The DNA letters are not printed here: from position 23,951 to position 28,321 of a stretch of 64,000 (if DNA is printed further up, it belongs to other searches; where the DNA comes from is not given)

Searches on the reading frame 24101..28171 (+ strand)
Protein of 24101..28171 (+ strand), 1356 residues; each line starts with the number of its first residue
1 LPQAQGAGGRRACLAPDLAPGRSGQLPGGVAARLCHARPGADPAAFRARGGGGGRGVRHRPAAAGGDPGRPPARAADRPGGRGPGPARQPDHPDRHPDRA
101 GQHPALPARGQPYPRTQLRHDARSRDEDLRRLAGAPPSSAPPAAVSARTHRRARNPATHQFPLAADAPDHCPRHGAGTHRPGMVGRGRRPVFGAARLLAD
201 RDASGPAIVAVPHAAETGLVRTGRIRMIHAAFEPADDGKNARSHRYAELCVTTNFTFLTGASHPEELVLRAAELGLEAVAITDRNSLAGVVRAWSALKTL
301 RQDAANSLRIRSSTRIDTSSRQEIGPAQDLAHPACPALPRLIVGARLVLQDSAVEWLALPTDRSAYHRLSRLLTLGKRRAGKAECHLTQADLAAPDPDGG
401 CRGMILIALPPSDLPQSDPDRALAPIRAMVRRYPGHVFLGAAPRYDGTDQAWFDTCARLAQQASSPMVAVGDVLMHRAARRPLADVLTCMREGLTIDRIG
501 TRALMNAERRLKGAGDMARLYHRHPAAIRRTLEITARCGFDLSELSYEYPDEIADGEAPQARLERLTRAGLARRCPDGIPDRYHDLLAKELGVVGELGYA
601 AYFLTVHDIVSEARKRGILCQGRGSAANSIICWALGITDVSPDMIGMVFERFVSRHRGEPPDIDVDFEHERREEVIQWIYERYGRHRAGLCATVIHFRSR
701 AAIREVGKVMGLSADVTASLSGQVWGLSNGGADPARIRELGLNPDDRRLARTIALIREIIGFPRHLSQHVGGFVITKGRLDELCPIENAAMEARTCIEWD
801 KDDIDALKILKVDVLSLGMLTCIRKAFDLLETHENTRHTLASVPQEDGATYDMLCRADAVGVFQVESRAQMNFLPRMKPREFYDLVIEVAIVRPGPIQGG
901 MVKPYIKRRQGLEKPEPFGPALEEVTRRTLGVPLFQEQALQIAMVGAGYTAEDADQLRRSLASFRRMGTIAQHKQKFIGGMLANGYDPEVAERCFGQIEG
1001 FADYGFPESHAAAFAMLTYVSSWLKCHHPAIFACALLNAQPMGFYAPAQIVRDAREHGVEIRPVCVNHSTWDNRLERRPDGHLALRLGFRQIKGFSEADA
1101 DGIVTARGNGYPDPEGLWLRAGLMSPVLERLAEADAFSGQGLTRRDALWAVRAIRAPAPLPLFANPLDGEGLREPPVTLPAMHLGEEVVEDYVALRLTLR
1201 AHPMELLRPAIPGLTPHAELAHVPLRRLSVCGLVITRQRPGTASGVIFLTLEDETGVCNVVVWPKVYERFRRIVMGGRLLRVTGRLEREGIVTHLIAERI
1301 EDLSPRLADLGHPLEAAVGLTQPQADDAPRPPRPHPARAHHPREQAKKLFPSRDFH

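Call 72: search_protein_families(library=pfam, proteins=[window:24101-28171:+], max_evalue=0.00001)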
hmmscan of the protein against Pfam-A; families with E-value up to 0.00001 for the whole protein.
window:24101-28171:+ (1356 aa): 5 families
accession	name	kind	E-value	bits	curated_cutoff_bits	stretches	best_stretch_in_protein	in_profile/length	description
PF07733.18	DNA_pol3_alpha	-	1.5e-79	267.8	23.9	1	562-815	2-259/260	Bacterial DNA polymerase III alpha NTPase domain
PF17657.6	DNA_pol3_finger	-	1.6e-53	180.9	22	1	819-985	1-166/166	Bacterial DNA polymerase III alpha subunit finger domain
PF14579.12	HHH_6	-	2e-16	60.4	25.6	1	1058-1146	1-89/90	Helix-hairpin-helix motif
PF01336.31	tRNA_anti-codon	-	4.4e-11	43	27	1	1229-1303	2-75/75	OB-fold nucleic acid binding domain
PF02811.25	PHP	-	9.7e-07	29.7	26.4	1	251-318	4-65/164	PHP domain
